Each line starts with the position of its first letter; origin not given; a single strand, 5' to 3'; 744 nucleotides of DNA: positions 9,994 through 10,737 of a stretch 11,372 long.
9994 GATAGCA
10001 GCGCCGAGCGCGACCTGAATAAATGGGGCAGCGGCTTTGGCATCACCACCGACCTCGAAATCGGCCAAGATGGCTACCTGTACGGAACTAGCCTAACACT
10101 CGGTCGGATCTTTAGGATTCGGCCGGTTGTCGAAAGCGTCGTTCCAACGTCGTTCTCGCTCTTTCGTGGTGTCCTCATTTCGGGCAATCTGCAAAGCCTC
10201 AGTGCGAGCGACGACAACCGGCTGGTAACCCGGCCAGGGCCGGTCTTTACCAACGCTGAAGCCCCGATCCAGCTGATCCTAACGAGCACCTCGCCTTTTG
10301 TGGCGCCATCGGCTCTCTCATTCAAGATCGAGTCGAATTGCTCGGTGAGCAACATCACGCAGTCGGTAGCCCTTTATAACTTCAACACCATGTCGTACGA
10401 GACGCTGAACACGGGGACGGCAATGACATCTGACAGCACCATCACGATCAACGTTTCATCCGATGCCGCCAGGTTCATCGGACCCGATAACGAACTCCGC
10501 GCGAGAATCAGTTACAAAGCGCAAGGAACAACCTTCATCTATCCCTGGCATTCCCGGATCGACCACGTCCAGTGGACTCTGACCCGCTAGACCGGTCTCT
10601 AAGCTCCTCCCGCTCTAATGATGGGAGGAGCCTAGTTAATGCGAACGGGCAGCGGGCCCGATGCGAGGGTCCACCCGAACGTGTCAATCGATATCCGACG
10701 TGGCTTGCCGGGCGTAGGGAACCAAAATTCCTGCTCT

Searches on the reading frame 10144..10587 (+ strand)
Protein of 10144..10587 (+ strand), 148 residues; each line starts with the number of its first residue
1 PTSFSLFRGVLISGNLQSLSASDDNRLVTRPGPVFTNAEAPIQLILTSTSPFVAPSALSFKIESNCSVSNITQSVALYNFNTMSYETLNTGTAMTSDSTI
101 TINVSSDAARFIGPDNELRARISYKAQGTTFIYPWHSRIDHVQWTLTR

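Call 5: search_protein_families(library=pfam, proteins=[window:10144-10587:+], max_evalue=1)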
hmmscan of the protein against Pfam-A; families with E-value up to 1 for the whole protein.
window:10144-10587:+ (148 aa): 3 families
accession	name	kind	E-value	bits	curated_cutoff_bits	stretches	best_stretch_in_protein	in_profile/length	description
PF14741.12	GH114_assoc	-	0.00078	20.1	22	1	61-129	47-120/126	N-terminal glycosyl-hydrolase-114-associated domain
PF13019.12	Sde2_N_Ubi_yeast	-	0.047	14.6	26.4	1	42-101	1-65/86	Yeast Splicing regulator sde2, N-terminal ubiquitin domain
PF07247.17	AATase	-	0.09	11.8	22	1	61-126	287-348/500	Alcohol acetyltransferase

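Call 6: search_protein_families(library=ncbifam, proteins=[window:10144-10587:+], max_evalue=1)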
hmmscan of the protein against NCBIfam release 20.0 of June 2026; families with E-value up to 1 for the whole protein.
window:10144-10587:+ (148 aa): 0 families

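Call 12: search_solved_structures(query=A1, max_evalue=10)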
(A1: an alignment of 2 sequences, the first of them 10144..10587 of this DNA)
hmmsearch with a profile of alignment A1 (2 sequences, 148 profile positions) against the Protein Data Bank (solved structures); distinct sequences matched with E-value up to 10: 3.
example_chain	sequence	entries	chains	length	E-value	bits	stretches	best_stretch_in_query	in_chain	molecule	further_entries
2vc3_A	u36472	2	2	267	0.84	12.5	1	98-126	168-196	RICIN A CHAIN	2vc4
3srp_A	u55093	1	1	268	1.3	11.9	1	98-126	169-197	Ricin A chain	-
9nou_B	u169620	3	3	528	1.7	11.6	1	4-67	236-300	Taste receptor type 1 member 3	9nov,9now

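Call 14: predict_structure(alignment_id=A1)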
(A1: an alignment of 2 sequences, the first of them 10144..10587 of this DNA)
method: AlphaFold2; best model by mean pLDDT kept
length: 148 residues; sequences in the alignment: 2
mean_pLDDT: 55.8   pTM: 0.55
mean pLDDT of the five models: 55.8, 54.5, 48.1, 45.0, 45.0
residues with pLDDT >= 90: 0; 70-90: 27; 50-70: 77; < 50: 44
segments of 3 or more residues with pLDDT < 50: 1-32, 36-38, 136-140, 146-148
pLDDT, mean of each block of 10 residues (from residue 1): 29 32 36 51 59 59 59 74 76 58 60 73 65 55 51
secondary structure, 60 per line:
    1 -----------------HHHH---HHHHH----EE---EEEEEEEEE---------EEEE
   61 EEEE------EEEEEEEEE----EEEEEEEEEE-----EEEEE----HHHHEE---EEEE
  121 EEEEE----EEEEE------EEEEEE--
elements in order: H18-21 H25-29 E39-47 E57-64 E71-79 E84-93 E99-103 H108-111 E117-125 E130-134 E141-146
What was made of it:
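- Tried and rejected: The first AlphaFold run, with a 2-sequence alignment, was poor (pLDDT 55.8, call 14) and I did not use it.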

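Call 19: search_protein_representatives(alignment_id=A1)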
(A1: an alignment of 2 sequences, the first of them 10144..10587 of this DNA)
Query: 2 sequences, 148 profile positions. Proteins with E-value up to 0.001 (for the whole library): 2454; up to 1e-10: 1388; up to 1e-30: 168. The best 150 are listed.
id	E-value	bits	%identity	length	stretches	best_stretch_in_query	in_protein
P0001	1.6e-69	248.5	-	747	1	1-148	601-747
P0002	2.1e-52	193.0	-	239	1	1-147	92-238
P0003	7.4e-49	181.5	-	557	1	1-148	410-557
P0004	3.0e-46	173.0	-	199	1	1-145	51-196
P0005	3.4e-46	172.8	-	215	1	4-148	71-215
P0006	5.9e-46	172.1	-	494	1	1-146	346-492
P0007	1.1e-45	171.2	-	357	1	1-145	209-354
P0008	1.4e-45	170.8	-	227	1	1-145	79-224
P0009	2.0e-45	170.4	-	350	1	1-147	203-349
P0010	8.3e-45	168.3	-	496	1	1-147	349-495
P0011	1.7e-44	167.3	-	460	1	1-145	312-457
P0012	1.8e-44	167.2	-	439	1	1-146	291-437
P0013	8.9e-44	165.0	-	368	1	1-147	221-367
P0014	3.5e-43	163.1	-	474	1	1-146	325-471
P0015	1.0e-42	161.5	-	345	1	1-147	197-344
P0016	6.5e-42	159.0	-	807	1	1-148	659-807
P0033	2.0e-38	147.7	-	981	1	1-146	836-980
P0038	6.0e-38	146.1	-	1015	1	1-146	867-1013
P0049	9.5e-37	142.2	-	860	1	1-148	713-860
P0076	9.8e-35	135.7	-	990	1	1-146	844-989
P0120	3.2e-32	127.5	-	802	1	1-145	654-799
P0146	1.8e-31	125.1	-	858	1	3-145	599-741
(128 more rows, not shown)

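Call 25: find_homologous_proteins(query=A2, max_evalue=0.00001)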
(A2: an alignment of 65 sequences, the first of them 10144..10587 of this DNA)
Query A2 (65 sequences) (148 aa, profile of the alignment): 15 proteins with E <= 0.00001 among 1755 candidates.
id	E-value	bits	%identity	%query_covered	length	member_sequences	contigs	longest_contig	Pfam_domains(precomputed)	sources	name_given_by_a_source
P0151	2.0e-56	208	62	99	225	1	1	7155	-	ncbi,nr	ncbi:MAG: hypothetical protein H0W86_06570, partial [Armatimonadetes bacterium]|nr:hypothetical prot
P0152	7.5e-55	203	63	99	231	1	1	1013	-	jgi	-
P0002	1.0e-54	202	61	99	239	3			PF06739.18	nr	nr:SBBP repeat-containing protein [Armatimonadota bacterium]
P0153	2.4e-54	201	59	99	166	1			-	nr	nr:hypothetical protein [Armatimonadota bacterium]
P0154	3.2e-54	201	56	99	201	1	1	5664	-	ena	-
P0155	3.8e-54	200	62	99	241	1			PF06739.18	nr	nr:hypothetical protein [Armatimonadota bacterium]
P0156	4.7e-50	187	52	100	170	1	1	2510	-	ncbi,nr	ncbi:MAG: hypothetical protein H0W86_13420, partial [Armatimonadetes bacterium]|nr:hypothetical prot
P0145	1.0e-47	179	32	98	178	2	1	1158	-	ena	-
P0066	7.7e-43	164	47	92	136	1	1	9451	-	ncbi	-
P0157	1.1e-41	160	60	80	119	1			-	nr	nr:hypothetical protein [Armatimonadota bacterium]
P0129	4.1e-39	151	34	89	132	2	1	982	-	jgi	jgi:hypothetical protein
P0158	5.4e-34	135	29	89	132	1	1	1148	-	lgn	-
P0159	1.4e-33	134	40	80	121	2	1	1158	-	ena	-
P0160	1.3e-30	124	47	77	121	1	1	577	-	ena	-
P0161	1.6e-25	107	36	83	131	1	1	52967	-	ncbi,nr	ncbi:MAG: hypothetical protein M3R13_06090 [Armatimonadota bacterium]|nr:hypothetical protein [Armat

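Call 26: search_solved_structures(query=A2, max_evalue=10)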
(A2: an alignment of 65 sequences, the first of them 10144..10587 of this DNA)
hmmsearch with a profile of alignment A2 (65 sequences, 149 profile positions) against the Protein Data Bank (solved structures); distinct sequences matched with E-value up to 10: 1.
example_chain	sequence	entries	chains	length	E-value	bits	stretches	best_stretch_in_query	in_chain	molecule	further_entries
4ztk_A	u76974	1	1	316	0.1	15.4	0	3-38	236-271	Cell division protein FtsI/penicillin binding protein 2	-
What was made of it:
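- On Carbohydrate-binding modules (CAZy CBM4/9/22/6/32 type, galactose-binding-domain-like fold): PDB sequence searches found nothing (calls 12, 26).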

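Call 29: search_protein_families(library=pfam, alignment_id=A3, max_evalue=0.01)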
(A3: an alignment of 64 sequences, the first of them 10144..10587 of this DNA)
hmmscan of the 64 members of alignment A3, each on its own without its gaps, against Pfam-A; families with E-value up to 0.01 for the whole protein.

A. member 1, window:10144-10587:+ (148 aa): 1 family
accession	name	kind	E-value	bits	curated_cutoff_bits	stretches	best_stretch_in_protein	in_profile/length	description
PF14741.12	GH114_assoc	-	0.00078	20.1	22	1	61-129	47-120/126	N-terminal glycosyl-hydrolase-114-associated domain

B. families by the number of members that match (of 64 scanned): 5 families
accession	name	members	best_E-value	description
PF13019.12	Sde2_N_Ubi_yeast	2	2.7e-05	Yeast Splicing regulator sde2, N-terminal ubiquitin domain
PF14741.12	GH114_assoc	2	0.00078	N-terminal glycosyl-hydrolase-114-associated domain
PF13418.12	Kelch_4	1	0.00013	Galactose oxidase, central domain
PF08842.16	Mfa2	1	0.0035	Fimbrillin-A associated anchor proteins Mfa1 and Mfa2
PF03835.21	Rad4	1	0.006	Rad4 transglutaminase-like domain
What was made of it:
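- On T9SS C-terminal sorting domain (TIGR04183 / TIGR04131 / PF18962): Pfam gave no consistent family (call 29).
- On Carbohydrate-binding modules (CAZy CBM4/9/22/6/32 type, galactose-binding-domain-like fold): No CBM Pfam model was hit by any of 64 modules (call 29).
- On Dockerin and SLH anchoring modules: No hit (call 29).
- On GH114_assoc (PF14741): Only 2 of 64 modules match at E<=0.01 (calls 5, 29).
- Closest known: Family 4, 22 and 9 carbohydrate-binding modules. Different: Sequence identity is only 5-15%, and no Pfam CBM model is matched (call 29).
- There is no sequence membership in any Pfam CBM family (call 29). No Pfam P_proprotein or C1q match (call 29).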

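Call 30: search_protein_families(library=ncbifam, alignment_id=A3, max_evalue=0.01)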
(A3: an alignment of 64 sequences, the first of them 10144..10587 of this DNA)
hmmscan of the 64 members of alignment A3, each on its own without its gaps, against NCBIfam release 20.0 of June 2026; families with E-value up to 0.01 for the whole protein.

A. member 1, window:10144-10587:+ (148 aa): 0 families

B. families by the number of members that match (of 64 scanned): 0 families
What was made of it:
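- On T9SS C-terminal sorting domain (TIGR04183 / TIGR04131 / PF18962): No NCBIfam hit for any of 64 modules at E<=0.01 (call 30).
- On Exosortase, sortase or rhombosortase signals (PEP-CTERM, LPXTG, GlyGly-CTERM and similar): No NCBIfam CTERM model was hit (call 30).
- Closest known: T9SS C-terminal domain. Different: There is no profile match (calls 29, 30).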

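Call 33: search_protein_families(library=pfam, alignment_id=A4, max_evalue=0.0001)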
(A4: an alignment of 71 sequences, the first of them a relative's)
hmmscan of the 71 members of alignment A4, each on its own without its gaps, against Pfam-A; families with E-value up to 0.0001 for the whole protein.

A. member 1, P0001 (747 aa): 0 families

B. families by the number of members that match (of 71 scanned): 78 families (the first 25 are shown)
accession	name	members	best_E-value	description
PF07676.18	PD40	13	2.2e-56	WD40-like Beta Propeller Repeat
PF06739.17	SBBP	6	4.8e-45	Beta-propeller repeat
PF25174.1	Beta-prop_THOC3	4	6.3e-82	THOC3 beta-propeller domain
PF25175.1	Beta-prop_WDR5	4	1.6e-52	WDR5 beta-propeller domain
PF13360.13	PQQ_2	4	1.2e-24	Outer membrane protein assembly factor BamB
PF24814.1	WD40_Prp19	3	2.8e-68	Prp19 WD40 domain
PF00400.38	WD40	3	1.3e-65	WD domain, G-beta repeat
PF25173.1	Beta-prop_WDR3_1st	3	4.7e-64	WDR3 first beta-propeller domain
PF24817.1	WD40_WDHD1_1st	3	6.9e-49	WDHD1 first WD40 domain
PF23414.1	Beta-prop_EML_2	3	5.8e-47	Echinoderm microtubule-associated protein second beta-propeller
PF13517.12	FG-GAP_3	3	1.2e-46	FG-GAP-like repeat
PF24807.1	WD40_CDC20-Fz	3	2.2e-42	CDC20/Fizzy WD40 domain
PF25168.1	Beta-prop_WDR36-Utp21_2nd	3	4.6e-39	WDR36/Utp21 second beta-propeller domain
PF25391.1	WD40_Gbeta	3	3.4e-36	G protein beta WD-40 repeat protein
PF24805.1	EIF3I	3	4.8e-35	EIF3I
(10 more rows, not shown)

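Call 34: predict_structure(alignment_id=A3)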
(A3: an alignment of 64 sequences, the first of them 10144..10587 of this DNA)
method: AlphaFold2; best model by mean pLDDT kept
length: 148 residues; sequences in the alignment: 64
mean_pLDDT: 96.8   pTM: 0.90
mean pLDDT of the five models: 96.8, 96.5, 96.3, 95.4, 94.9
residues with pLDDT >= 90: 142; 70-90: 6; 50-70: 0; < 50: 0
segments of 3 or more residues with pLDDT < 50: none
pLDDT, mean of each block of 10 residues (from residue 1): 98 96 94 94 98 97 98 99 98 97 97 98 95 96 97
secondary structure, 60 per line:
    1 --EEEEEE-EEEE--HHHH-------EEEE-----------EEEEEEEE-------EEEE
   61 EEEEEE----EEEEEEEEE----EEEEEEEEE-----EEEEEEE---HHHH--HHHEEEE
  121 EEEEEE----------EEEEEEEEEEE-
elements in order: E3-8 E10-13 H16-19 E27-30 E42-49 E57-66 E71-79 E84-92 E98-104 H108-111 E117-126 E137-147
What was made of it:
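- Fold: the AlphaFold2 model from a 64-sequence alignment has pLDDT 96.8 and pTM 0.90 (call 34).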

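Call 41: find_related_loci(query=A5, collection=genome_contigs, flank=6000)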
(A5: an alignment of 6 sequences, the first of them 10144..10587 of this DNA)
Query A5 (148 aa) in genome_contigs; peptide patterns used: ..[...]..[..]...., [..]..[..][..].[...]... (x = any residue, [..] = any of these).
178 stretches matched a pattern; 16 encode a relative of the query (tblastn E <= 1e-3); 16 distinct loci.
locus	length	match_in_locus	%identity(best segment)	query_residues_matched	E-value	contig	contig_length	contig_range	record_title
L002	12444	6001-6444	80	1-148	1e-79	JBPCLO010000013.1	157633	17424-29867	MAG: Fimbriimonadales bacterium isolate TH_ant_mag_80 S1Ck127_3101110_flag_0_multi_10.9994_len_157633, whole genome shot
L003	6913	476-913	62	1-146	2e-60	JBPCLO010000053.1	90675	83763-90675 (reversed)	MAG: Fimbriimonadales bacterium isolate TH_ant_mag_80 S1Ck127_1080976_flag_1_multi_12.0000_len_90675, whole genome shotg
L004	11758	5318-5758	59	1-146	3e-54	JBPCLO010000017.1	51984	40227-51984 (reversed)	MAG: Fimbriimonadales bacterium isolate TH_ant_mag_80 S1Ck127_5489946_flag_1_multi_11.0000_len_51984, whole genome shotg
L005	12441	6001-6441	56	1-146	2e-53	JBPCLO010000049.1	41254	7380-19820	MAG: Fimbriimonadales bacterium isolate TH_ant_mag_80 S1Ck127_2587622_flag_0_multi_12.9971_len_41254, whole genome shotg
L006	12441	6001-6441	54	1-146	6e-52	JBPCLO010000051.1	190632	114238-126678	MAG: Fimbriimonadales bacterium isolate TH_ant_mag_80 S1Ck127_2158098_flag_0_multi_12.0000_len_190632, whole genome shot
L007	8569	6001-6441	54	1-146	8e-51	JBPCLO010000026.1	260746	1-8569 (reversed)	MAG: Fimbriimonadales bacterium isolate TH_ant_mag_80 S1Ck127_9410788_flag_0_multi_10.9992_len_260746, whole genome shot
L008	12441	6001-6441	50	1-146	2e-46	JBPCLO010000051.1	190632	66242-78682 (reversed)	MAG: Fimbriimonadales bacterium isolate TH_ant_mag_80 S1Ck127_2158098_flag_0_multi_12.0000_len_190632, whole genome shot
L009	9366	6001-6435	48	1-144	9e-43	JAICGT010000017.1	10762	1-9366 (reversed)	MAG: Fimbriimonadales bacterium isolate CK_bin.19 k141_1606888_length_10762_cov_8.0000, whole genome shotgun sequence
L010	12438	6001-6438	44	1-146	1e-42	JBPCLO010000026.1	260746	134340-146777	MAG: Fimbriimonadales bacterium isolate TH_ant_mag_80 S1Ck127_9410788_flag_0_multi_10.9992_len_260746, whole genome shot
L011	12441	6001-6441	50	1-146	4e-42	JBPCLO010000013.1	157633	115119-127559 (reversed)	MAG: Fimbriimonadales bacterium isolate TH_ant_mag_80 S1Ck127_3101110_flag_0_multi_10.9994_len_157633, whole genome shot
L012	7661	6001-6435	48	1-144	9e-36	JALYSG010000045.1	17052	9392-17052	MAG: Armatimonadota bacterium isolate MDV bin109 SD1456_NODE_677_length_17052_cov_1.349188, whole genome shotgun sequenc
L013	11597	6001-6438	38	1-146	2e-35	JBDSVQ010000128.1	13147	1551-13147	MAG: Fimbriimonadales bacterium isolate cluster1_bin.608 k127_11034400, whole genome shotgun sequence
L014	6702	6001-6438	36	1-146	9e-29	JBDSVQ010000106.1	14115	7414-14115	MAG: Fimbriimonadales bacterium isolate cluster1_bin.608 k127_13751172, whole genome shotgun sequence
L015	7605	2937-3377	33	1-147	3e-21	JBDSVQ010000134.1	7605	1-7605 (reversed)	MAG: Fimbriimonadales bacterium isolate cluster1_bin.608 k127_11050018, whole genome shotgun sequence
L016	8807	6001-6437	43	1-147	5e-27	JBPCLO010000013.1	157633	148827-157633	MAG: Fimbriimonadales bacterium isolate TH_ant_mag_80 S1Ck127_3101110_flag_0_multi_10.9994_len_157633, whole genome shot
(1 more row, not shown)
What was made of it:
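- Tried and rejected: A 6-sequence alignment worked but is biased towards close relatives (call 41).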

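Call 52: fold_search(model_id=the predicted structure, library=pdb)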
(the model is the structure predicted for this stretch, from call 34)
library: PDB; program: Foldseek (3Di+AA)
matches with E <= 10: 1734; with E <= 0.001: 53
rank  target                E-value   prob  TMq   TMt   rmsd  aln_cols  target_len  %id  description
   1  9eui_D                1.4e-05  1.00  0.66  0.29   3.8       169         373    9  Cryo-EM structure of Staphylococcus aureus bacteriophage phi812 baseplate in the post-contraction state - complete (released 2025-04-09)
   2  1gui_A                3.4e-05  1.00  0.60  0.58   4.3       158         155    9  CBM4 structure and function (released 2002-09-26)
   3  1gu3_A                3.8e-05  1.00  0.61  0.63   4.8       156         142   12  CBM4 structure and function (released 2002-09-26)
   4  9euf_H                5.2e-05  1.00  0.65  0.35   3.4       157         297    9  Cryo-EM structure of Staphylococcus aureus bacteriophage phi812 baseplate in the pre-contraction state - complete (released 2025-04-09)
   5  8a28_A                8.0e-05  1.00  0.58  0.25   6.0       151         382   10  Structure of the astacin zymogen of LAST-MAM from Limulus polyphemus (released 2022-10-19)
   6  7kwc                  1.4e-04  1.00  0.52  0.35   7.3       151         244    8  Surface glycan-binding protein B (truncated) from Bacteroides thetaiotaomicron (released 2021-02-17)
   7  6qfo                  1.7e-04  1.00  0.59  0.08   3.5       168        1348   10  EngBF DARPin Fusion 9b 3G124 (released 2019-11-06)
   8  8w7n                  1.9e-04  1.00  0.55  0.10   4.1       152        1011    7  Crystal structure of the in-cell Cry1Aa purified from Bacillus thuringiensis (released 2024-03-06)
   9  4w8j                  2.0e-04  1.00  0.57  0.10   4.2       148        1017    8  Structure of the full-length insecticidal protein Cry1Ac reveals intriguing details of toxin packaging into in vivo form (released 2014-09-17)
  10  6qfk_A                2.0e-04  1.00  0.59  0.08   3.7       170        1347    9  EngBF DARPin Fusion 4b G10 (released 2019-11-06)
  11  1ulo                  2.1e-04  1.00  0.57  0.55   4.8       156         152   10  N-TERMINAL CELLULOSE-BINDING DOMAIN FROM CELLULOMONAS FIMI BETA-1,4-GLUCANASE C, NMR, MINIMIZED AVERAGE STRUCTURE (released 1997-04-01)
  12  2y6j                  2.5e-04  1.00  0.67  0.61   4.4       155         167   14  X-2 engineered mutated CBM4-2 Carbohydrate Binding Module from a Thermostable Rhodothermus marinus Xylanase (released 2012-03-07)
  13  1k42_MODEL_1_A        2.6e-04  1.00  0.65  0.59   4.0       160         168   13  The Solution Structure of the CBM4-2 Carbohydrate Binding Module from a Thermostable Rhodothermus marinus Xyla (released 2002-05-29)
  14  1us2_A                2.6e-04  1.00  0.56  0.19   6.7       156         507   15  Xylanase10C (mutant E385A) from Cellvibrio japonicus in complex with xylopentaose (released 2003-12-18)
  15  4bj0_A                2.7e-04  1.00  0.65  0.59   5.3       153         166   15  Xyloglucan binding module (CBM4-2 X2-L110F) in complex with branched xyloses (released 2014-04-23)
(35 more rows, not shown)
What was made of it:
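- Foldseek against the PDB returns the same set (call 52).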

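Call 53: list_cluster_members(proteins=[P0003, P0006, P0016, P0033, P0038, P0049, P0076, P0120, P0146, P0010])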
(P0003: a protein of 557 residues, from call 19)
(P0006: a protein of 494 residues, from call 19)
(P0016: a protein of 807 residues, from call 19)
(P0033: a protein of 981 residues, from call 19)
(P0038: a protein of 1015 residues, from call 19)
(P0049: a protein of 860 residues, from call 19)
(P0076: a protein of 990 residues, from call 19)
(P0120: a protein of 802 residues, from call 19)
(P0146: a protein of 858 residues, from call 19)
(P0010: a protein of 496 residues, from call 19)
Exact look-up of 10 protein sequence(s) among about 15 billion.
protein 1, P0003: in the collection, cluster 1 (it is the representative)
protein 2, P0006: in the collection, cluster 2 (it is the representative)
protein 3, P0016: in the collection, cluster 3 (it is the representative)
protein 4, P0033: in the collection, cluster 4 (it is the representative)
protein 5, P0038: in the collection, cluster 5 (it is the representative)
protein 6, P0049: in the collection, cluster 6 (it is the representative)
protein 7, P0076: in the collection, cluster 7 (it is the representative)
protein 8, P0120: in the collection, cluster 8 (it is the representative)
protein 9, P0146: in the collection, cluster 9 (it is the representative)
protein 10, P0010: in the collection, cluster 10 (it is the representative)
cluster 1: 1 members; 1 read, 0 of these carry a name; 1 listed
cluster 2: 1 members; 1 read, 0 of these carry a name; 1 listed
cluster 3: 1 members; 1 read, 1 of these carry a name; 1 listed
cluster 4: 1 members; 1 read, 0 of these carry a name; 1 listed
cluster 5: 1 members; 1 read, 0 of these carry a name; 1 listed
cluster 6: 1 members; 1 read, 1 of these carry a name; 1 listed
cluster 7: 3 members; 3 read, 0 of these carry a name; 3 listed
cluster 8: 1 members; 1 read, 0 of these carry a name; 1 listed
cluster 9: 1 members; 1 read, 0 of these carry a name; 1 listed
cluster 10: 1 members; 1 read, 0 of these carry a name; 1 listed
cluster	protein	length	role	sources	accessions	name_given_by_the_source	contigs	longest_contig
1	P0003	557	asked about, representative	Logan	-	-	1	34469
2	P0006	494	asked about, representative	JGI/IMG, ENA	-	-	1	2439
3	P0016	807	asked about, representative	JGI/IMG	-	WD40 repeat protein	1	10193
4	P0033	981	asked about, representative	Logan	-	-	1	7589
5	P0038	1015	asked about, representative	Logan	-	-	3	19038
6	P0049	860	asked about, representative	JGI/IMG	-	hypothetical protein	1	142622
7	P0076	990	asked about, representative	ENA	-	-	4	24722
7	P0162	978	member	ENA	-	-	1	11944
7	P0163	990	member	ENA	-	-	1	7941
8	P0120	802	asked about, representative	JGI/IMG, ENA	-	-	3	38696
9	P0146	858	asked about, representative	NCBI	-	-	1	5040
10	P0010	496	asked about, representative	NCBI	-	-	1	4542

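Call 55: find_encoding_contigs(protein=P0049, flank=10000, max_places=2)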
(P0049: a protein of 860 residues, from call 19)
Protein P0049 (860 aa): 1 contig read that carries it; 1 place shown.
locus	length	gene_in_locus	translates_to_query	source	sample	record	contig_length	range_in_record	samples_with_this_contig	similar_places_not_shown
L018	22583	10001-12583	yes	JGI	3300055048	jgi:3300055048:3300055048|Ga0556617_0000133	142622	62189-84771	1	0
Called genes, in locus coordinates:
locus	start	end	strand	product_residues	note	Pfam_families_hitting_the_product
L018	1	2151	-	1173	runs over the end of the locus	PF02463:SMC_N, PF13175:AAA_15 (weak), PF13476:AAA_23, PF06470:SMC_hinge, PF13304:AAA_21 (weak)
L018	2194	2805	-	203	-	PF01613:Flavin_Reduct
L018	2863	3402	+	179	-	PF00583:Acetyltransf_1, PF13673:Acetyltransf_10, PF13508:Acetyltransf_7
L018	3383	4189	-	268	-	-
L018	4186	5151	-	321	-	PF00532:Peripla_BP_1, PF13407:Peripla_BP_4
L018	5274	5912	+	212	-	-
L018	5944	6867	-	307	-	PF02653:BPD_transp_2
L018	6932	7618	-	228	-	-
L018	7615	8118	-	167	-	PF06210:DUF1003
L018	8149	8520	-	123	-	PF02152:FolB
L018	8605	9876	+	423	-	PF00202:Aminotran_3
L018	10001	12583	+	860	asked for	-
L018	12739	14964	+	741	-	-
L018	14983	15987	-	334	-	PF02826:2-Hacid_dh_C, PF03446:NAD_binding_2 (weak), PF03807:F420_oxidored (weak), PF07991:KARI_N, PF01450:KARI_C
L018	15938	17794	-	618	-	PF01433:Peptidase_M1 (weak)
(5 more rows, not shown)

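Call 56: find_encoding_contigs(protein=P0003, flank=10000, max_places=2)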
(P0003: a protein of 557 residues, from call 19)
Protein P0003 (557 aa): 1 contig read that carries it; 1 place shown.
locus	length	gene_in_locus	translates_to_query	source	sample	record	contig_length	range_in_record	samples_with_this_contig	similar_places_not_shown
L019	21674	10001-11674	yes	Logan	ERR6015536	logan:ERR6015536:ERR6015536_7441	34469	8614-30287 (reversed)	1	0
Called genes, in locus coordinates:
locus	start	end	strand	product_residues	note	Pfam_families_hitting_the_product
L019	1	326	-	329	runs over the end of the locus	PF20208:ARPP-1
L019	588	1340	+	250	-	PF00215:OMPdecase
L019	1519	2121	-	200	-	PF10531:SLBB (weak), PF22461:SLBB_2 (faint)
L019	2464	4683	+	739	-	PF17191:RecG_wedge, PF01336:tRNA_anti-codon, PF00270:DEAD, PF04851:ResIII, PF00271:Helicase_C, PF22590:Cas3-like_C_2 (weak), PF19833:RecG_dom3_C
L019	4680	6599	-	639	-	PF00025:Arf (weak), PF00009:GTP_EFTU, PF00071:Ras (weak), PF01926:MMR_HSR1, PF02421:FeoB_N (weak), PF22042:EF-G_D2, PF11987:IF-2, PF03144:GTP_EFTU_D2 (weak)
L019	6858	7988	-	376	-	PF08529:NusA_N, PF13184:KH_NusA_1st, PF26594:KH_NusA_2nd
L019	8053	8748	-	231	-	-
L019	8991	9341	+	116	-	PF03992:ABM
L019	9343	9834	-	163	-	PF04978:MST, PF05163:DinB (weak), PF12867:DinB_2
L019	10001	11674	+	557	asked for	PF07995:GSDH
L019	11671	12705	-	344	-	PF01571:GCV_T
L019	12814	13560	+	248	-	-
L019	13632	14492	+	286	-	PF14339:DUF4394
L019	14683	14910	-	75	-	PF04023:FeoA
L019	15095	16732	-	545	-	PF17910:FeoB_Cyto, PF07670:Gate, PF07664:FeoB_C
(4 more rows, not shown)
